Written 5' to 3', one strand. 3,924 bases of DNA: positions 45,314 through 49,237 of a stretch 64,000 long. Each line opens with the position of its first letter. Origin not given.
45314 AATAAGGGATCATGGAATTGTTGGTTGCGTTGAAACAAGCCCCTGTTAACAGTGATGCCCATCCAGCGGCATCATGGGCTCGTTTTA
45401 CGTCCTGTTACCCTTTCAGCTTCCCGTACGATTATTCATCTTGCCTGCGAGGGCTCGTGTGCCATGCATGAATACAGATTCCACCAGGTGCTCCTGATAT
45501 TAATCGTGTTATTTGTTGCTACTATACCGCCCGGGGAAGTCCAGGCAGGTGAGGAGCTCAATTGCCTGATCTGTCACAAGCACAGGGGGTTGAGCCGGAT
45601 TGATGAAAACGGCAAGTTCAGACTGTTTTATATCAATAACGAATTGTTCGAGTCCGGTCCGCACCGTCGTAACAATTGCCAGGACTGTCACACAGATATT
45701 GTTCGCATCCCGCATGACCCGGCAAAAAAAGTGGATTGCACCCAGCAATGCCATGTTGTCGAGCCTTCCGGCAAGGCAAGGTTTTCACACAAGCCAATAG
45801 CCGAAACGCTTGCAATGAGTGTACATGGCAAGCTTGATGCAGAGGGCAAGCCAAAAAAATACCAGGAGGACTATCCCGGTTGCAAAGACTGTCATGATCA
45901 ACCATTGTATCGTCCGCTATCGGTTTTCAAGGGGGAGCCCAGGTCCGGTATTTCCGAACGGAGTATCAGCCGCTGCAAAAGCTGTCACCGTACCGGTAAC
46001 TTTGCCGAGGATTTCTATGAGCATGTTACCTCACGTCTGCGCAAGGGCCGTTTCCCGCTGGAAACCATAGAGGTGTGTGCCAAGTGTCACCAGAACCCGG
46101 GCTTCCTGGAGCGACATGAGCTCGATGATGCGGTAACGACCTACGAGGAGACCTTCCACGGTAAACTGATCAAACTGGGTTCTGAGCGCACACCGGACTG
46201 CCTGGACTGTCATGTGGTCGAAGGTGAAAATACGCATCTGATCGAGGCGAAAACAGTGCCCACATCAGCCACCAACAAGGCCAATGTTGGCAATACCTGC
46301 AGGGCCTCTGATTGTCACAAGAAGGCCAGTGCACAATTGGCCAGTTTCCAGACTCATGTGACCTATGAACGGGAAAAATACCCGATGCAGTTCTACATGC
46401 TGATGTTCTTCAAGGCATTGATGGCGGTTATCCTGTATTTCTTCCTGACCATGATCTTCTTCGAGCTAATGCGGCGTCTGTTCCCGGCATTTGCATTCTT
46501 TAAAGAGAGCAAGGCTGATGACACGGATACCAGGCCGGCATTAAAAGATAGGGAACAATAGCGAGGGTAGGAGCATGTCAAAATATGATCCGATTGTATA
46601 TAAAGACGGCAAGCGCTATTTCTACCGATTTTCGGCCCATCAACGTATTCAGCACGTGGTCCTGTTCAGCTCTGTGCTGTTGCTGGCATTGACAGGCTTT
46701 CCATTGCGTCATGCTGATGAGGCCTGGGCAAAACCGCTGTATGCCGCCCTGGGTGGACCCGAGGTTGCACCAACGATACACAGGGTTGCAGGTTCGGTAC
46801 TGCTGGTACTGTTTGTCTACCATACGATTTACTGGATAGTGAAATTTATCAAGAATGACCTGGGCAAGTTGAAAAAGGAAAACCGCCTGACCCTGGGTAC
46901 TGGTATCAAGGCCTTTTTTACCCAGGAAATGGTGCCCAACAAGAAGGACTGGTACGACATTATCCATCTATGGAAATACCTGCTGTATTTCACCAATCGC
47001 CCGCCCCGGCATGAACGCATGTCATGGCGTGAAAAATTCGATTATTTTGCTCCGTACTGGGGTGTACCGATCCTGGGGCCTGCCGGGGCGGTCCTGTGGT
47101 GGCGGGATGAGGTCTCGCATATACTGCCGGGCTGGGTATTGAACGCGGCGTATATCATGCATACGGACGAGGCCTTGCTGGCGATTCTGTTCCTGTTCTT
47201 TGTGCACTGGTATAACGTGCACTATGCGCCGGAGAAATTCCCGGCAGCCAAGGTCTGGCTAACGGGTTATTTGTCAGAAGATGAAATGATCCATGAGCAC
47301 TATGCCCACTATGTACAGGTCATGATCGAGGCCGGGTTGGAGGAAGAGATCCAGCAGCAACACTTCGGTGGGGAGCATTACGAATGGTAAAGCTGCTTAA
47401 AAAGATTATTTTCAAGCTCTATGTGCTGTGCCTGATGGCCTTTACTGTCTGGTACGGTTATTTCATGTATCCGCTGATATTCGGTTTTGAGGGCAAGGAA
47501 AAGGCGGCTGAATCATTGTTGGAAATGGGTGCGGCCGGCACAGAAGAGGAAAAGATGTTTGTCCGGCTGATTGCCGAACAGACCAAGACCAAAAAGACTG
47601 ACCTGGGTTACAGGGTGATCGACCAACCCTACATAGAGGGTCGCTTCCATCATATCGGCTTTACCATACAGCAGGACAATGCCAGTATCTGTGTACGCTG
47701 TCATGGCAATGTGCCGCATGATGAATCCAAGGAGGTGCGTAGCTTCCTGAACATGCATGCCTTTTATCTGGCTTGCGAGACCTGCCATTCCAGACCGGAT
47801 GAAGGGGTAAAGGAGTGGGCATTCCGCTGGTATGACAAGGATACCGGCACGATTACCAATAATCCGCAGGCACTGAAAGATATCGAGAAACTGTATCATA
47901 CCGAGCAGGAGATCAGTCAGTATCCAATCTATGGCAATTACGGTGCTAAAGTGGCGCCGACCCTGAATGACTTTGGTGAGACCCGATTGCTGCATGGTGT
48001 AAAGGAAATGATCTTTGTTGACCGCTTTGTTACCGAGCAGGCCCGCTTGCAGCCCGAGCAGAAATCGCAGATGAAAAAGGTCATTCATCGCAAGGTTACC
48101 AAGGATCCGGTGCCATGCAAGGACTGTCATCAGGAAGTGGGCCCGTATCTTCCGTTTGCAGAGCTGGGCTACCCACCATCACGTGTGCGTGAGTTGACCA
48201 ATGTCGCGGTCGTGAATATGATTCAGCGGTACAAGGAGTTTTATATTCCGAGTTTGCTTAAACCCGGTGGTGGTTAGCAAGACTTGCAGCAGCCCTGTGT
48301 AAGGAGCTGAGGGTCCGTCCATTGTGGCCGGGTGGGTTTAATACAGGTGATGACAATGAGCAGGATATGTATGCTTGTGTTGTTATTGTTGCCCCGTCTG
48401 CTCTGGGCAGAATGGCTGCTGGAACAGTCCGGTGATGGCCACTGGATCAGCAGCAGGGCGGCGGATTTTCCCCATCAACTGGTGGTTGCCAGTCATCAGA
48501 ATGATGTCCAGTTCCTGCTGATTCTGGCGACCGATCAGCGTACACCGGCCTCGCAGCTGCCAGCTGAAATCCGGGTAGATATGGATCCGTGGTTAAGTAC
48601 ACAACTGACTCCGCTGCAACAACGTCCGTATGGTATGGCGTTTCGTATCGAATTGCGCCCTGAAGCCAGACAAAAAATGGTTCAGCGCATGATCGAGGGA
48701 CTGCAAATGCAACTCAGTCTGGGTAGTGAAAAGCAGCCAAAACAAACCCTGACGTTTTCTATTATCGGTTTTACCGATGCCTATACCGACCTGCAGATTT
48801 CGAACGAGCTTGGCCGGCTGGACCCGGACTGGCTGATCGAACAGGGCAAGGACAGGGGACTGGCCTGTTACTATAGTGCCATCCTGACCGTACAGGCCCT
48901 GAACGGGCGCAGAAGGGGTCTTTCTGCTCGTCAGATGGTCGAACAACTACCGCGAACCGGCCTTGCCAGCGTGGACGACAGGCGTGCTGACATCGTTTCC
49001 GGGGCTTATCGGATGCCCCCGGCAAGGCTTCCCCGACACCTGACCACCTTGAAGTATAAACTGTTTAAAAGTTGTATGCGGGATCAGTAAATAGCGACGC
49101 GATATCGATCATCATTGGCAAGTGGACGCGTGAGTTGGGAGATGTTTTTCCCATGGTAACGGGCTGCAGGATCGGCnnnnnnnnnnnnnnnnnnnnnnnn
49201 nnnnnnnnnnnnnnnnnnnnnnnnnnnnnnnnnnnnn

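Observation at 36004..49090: Two paralogous four-gene modules (multiheme c with C-terminal TM, cytochrome b, TM-anchored triheme c, secreted DUF) duplicated about 8 kb apart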

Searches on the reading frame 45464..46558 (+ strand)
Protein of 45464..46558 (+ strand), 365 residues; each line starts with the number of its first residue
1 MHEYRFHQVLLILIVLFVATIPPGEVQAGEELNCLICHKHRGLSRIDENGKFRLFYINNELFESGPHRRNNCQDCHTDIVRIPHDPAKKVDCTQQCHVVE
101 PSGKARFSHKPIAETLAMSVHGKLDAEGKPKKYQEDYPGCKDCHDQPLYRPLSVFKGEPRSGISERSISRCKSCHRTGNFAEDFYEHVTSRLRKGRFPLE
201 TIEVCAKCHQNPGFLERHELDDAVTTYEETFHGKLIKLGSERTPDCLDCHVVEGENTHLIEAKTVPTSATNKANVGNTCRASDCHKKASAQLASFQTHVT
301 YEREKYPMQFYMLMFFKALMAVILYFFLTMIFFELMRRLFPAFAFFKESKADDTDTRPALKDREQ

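Call 7: search_protein_families(library=pfam, proteins=[window:45464-46558:+], max_evalue=0.01)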
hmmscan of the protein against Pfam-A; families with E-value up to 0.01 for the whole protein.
window:45464-46558:+ (365 aa): 2 families
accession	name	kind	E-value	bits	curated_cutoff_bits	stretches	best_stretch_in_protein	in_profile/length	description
PF14522.11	Cytochrome_C7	-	9e-07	29.1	24.8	0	139-210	15-67/67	Cytochrome c7 and related cytochrome c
PF14537.11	Cytochrom_c3_2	-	0.0039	18.1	25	0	139-210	8-65/79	Cytochrome c3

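Call 8: search_protein_families(library=ncbifam, proteins=[window:45464-46558:+], max_evalue=0.01)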
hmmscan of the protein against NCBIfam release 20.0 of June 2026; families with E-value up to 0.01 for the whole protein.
window:45464-46558:+ (365 aa): 1 family
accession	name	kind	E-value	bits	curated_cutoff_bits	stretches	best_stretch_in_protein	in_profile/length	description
NF040886.1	cyt_C_like_Sec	equivalog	0.0017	17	250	1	200-281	203-281/423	multiheme c-type cytochrome (seleno)protein ExtKL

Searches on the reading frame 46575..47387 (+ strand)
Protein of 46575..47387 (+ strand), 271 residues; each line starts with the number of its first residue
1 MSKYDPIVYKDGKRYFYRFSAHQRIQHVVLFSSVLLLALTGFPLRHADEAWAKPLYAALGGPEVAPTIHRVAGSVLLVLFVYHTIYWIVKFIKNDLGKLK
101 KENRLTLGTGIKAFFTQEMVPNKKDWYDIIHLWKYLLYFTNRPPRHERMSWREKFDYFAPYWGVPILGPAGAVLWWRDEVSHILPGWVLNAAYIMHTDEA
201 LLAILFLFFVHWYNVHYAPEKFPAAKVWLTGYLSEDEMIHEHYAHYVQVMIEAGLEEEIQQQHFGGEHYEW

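Call 7: search_protein_families(library=pfam, proteins=[window:46575-47387:+], max_evalue=0.01)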
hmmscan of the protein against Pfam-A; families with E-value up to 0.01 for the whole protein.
window:46575-47387:+ (271 aa): 1 family
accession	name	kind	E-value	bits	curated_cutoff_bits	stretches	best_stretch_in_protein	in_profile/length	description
PF01292.26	Ni_hydr_CYTB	-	2.3e-09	37.7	30.1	1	18-214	1-161/179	Prokaryotic cytochrome b561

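Call 8: search_protein_families(library=ncbifam, proteins=[window:46575-47387:+], max_evalue=0.01)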
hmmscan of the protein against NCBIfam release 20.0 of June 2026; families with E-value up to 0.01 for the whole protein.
window:46575-47387:+ (271 aa): 3 families
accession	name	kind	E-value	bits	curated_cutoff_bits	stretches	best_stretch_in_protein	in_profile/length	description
TIGR01583.1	formate-DH-gamm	equivalog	1.7e-08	34.7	115.85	1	17-94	3-77/204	formate dehydrogenase subunit gamma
NF007924.0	PRK10639.1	equivalog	3.8e-06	26.8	341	1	15-96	6-86/211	formate dehydrogenase cytochrome b556 subunit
TIGR03987.1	TIGR03987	subfamily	0.0017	18.4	78.2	1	18-106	23-101/120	HsmA family protein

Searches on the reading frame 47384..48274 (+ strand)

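Call 7: search_protein_families(library=pfam, proteins=[window:47384-48274:+], max_evalue=0.01)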
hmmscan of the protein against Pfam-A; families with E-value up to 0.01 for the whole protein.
window:47384-48274:+ (297 aa): 4 families
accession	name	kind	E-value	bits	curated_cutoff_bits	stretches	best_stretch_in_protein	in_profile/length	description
PF14522.11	Cytochrome_C7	-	2.3e-05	24.6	24.8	0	99-138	12-51/67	Cytochrome c7 and related cytochrome c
PF22678.1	Cytochrom_c_NrfB-like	-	0.0026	18.6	27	0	87-136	21-66/89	Cytochrome c-type protein NrfB-like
PF14537.11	Cytochrom_c3_2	-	0.003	18.4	25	0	99-137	25-66/79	Cytochrome c3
PF02085.21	Cytochrom_CIII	-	0.006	17.3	22.9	0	223-251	58-84/101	Class III cytochrome C family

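Call 8: search_protein_families(library=ncbifam, proteins=[window:47384-48274:+], max_evalue=0.01)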
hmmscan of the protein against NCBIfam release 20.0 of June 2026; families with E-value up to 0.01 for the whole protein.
window:47384-48274:+ (297 aa): 4 families
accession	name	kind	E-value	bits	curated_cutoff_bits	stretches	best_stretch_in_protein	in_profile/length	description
TIGR04315.1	octaheme_Shew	subfamily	7.2e-07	28.6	375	1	95-156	214-271/440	tetrathionate reductase family octaheme c-type cytochrome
TIGR03508.1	decahem_SO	subfamily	2.9e-05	23.7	192.2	0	97-136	209-249/258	DmsE family decaheme c-type cytochrome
NF008659.0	PRK11659.1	equivalog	0.0015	18.3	184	0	87-136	98-143/188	cytochrome c nitrite reductase pentaheme subunit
TIGR03146.1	cyt_nit_nrfB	equivalog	0.0018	18.6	166.6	0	94-136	79-117/145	cytochrome c nitrite reductase pentaheme subunit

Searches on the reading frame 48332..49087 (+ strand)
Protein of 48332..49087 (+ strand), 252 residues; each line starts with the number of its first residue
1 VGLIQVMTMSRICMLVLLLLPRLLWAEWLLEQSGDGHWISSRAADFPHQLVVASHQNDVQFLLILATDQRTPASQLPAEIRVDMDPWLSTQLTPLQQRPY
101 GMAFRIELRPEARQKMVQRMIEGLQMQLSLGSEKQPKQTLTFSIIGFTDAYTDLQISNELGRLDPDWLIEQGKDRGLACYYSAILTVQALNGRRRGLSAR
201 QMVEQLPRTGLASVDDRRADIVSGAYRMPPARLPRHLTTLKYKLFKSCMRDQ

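Call 7: search_protein_families(library=pfam, proteins=[window:48332-49087:+], max_evalue=0.01)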
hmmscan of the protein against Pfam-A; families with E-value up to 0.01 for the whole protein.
window:48332-49087:+ (252 aa): 0 families

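Call 8: search_protein_families(library=ncbifam, proteins=[window:48332-49087:+], max_evalue=0.01)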
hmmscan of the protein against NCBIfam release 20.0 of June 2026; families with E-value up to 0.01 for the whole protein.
window:48332-49087:+ (252 aa): 0 families

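Call 14: find_homologous_proteins(query=window:48332-49087:+, max_evalue=0.001)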
Query window:48332-49087:+ (252 aa): 7 proteins with E <= 0.001 among 930 candidates.
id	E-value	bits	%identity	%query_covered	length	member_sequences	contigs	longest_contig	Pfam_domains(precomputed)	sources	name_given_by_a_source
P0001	1.6e-154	530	100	95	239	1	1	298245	-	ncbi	-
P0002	3.7e-96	339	65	96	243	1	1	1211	-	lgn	-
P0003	1.2e-94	334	63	96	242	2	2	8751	-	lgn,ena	-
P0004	2.5e-84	301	58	96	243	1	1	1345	-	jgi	-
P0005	1.1e-76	276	54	96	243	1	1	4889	-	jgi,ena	-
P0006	1.2e-52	197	42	97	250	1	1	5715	-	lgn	-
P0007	8.0e-47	178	39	97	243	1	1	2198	-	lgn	-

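Call 16: find_encoding_contigs(protein=P0001, flank=10000, max_places=3)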
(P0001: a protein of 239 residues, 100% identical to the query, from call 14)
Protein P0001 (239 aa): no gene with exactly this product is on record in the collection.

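Call 24: find_encoding_contigs(protein=P0003, flank=10000, max_places=2)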
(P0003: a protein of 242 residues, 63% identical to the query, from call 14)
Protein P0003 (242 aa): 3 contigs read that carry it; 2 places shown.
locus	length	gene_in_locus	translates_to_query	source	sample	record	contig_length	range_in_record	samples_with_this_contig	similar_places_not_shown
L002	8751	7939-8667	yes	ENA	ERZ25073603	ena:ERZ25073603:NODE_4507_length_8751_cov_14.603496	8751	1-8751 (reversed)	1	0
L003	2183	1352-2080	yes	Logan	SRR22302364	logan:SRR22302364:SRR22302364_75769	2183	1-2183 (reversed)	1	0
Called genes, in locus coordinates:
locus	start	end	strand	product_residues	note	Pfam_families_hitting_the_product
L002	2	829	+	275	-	?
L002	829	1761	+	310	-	PF25021:TEN_NHL (faint), PF13449:Phytase-like (faint), PF17170:DUF5128, PF08450:SGL (faint), PF01731:Arylesterase (faint), PF01436:NHL, PF06739:SBBP (faint)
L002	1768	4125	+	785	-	PF14522:Cytochrome_C7 (faint), PF14537:Cytochrom_c3_2 (faint), PF22678:Cytochrom_c_NrfB-like (faint), PF09699:Paired_CXXCH_1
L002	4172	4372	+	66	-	-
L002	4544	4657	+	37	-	-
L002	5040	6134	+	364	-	PF14522:Cytochrome_C7 (faint)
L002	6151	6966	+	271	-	PF01292:Ni_hydr_CYTB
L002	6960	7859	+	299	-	PF14522:Cytochrome_C7 (faint)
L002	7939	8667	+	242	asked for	-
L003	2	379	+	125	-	?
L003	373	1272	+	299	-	PF14522:Cytochrome_C7 (faint)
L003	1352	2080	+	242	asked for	-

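Call 25: find_encoding_contigs(protein=P0006, flank=10000, max_places=2)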
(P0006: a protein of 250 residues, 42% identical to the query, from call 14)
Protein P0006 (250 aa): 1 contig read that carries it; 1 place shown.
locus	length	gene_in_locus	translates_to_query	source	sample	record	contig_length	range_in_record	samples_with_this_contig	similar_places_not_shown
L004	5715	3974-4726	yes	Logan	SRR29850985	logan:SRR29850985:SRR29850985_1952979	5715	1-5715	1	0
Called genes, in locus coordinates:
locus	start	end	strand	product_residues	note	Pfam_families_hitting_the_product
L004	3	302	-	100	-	?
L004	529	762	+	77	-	-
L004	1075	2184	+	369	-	PF14522:Cytochrome_C7 (faint)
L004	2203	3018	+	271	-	PF01292:Ni_hydr_CYTB (weak)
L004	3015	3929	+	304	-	PF14522:Cytochrome_C7 (faint), PF13442:Cytochrome_CBB3 (faint)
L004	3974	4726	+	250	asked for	-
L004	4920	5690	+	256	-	PF01209:Ubie_methyltran, PF13489:Methyltransf_23, PF08241:Methyltransf_11, PF08242:Methyltransf_12, PF13649:Methyltransf_25, PF13847:Methyltransf_31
